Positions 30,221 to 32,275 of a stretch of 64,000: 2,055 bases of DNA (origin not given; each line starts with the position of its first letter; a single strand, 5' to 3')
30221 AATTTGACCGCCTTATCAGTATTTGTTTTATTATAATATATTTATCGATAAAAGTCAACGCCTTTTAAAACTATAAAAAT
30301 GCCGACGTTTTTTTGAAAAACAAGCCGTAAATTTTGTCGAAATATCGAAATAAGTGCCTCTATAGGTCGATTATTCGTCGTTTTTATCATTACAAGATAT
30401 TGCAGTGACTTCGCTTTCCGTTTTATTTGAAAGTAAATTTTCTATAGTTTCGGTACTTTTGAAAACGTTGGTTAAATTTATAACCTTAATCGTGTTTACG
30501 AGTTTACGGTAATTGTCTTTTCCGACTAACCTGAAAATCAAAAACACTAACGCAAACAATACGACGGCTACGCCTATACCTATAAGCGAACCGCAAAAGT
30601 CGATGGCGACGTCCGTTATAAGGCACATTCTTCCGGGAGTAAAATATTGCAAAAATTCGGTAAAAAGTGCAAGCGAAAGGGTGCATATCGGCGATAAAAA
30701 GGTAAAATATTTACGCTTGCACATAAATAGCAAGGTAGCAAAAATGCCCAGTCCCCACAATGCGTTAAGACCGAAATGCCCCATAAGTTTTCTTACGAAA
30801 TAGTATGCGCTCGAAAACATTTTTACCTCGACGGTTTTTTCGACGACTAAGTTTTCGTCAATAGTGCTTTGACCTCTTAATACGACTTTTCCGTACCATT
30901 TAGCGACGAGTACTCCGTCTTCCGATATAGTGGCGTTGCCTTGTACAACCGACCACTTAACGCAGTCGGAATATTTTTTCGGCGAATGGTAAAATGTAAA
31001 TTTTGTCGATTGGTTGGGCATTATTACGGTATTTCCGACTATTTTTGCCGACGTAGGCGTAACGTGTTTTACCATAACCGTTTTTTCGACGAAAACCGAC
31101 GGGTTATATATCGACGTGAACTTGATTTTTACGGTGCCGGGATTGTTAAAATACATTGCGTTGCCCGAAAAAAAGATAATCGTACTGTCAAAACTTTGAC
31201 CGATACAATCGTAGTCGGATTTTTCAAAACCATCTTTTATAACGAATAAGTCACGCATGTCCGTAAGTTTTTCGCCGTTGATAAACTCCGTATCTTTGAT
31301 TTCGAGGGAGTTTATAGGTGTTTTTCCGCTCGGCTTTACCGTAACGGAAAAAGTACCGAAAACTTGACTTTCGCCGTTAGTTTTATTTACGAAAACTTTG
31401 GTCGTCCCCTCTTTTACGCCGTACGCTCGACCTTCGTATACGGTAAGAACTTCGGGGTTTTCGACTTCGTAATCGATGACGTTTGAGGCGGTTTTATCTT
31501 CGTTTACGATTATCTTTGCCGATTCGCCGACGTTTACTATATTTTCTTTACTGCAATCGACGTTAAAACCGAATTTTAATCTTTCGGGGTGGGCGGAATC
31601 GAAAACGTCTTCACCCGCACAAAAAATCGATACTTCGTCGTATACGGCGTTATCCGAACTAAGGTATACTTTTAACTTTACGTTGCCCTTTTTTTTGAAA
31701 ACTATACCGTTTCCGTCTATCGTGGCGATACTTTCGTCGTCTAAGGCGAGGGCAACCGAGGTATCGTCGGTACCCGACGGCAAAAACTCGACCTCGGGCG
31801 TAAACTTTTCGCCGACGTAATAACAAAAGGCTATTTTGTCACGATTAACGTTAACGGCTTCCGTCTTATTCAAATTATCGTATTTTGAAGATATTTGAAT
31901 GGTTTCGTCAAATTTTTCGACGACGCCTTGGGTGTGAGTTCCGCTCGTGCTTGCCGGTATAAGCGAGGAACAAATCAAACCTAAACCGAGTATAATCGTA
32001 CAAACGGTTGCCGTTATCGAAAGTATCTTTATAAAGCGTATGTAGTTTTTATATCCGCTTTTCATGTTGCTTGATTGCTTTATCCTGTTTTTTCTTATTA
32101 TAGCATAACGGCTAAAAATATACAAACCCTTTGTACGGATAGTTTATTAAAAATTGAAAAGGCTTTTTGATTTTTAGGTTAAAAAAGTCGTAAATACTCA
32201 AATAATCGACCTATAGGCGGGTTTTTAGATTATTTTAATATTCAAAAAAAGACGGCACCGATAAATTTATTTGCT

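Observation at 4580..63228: Dispersed ~25-nt oligo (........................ and its complement) at 18 or more sites, inside genes and beside stop codons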

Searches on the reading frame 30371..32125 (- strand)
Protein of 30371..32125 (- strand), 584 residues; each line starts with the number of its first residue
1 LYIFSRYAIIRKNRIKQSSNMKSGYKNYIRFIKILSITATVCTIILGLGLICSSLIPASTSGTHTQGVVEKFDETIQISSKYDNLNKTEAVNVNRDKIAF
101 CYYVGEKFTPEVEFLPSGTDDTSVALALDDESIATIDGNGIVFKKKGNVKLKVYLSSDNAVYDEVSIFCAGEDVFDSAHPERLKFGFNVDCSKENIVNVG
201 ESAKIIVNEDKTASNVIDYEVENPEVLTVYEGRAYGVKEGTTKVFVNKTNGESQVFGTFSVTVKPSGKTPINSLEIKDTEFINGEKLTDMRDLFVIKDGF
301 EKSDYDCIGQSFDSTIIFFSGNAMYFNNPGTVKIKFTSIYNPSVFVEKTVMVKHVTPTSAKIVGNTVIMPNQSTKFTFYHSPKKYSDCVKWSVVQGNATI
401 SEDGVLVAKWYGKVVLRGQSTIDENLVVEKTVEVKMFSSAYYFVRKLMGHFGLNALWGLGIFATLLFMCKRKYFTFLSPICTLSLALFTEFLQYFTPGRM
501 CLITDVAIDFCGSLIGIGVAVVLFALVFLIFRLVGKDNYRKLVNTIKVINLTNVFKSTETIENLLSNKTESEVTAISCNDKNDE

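Call 11: search_protein_families(library=pfam, proteins=[window:30371-32125:-])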
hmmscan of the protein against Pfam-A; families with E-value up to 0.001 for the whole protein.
window:30371-32125:- (584 aa): 3 families
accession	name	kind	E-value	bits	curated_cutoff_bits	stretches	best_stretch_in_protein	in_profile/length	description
PF04892.17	VanZ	-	3.7e-11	44.2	30.1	1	444-522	56-124/126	VanZ like family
PF21461.3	HL_N-beta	-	8.2e-07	29.2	27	0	218-252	15-49/57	Hyaluronate lyase, N-terminal beta-sheet domain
PF02368.24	Big_2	-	0.00016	22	22.8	0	106-153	18-66/79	Bacterial Ig-like domain (group 2)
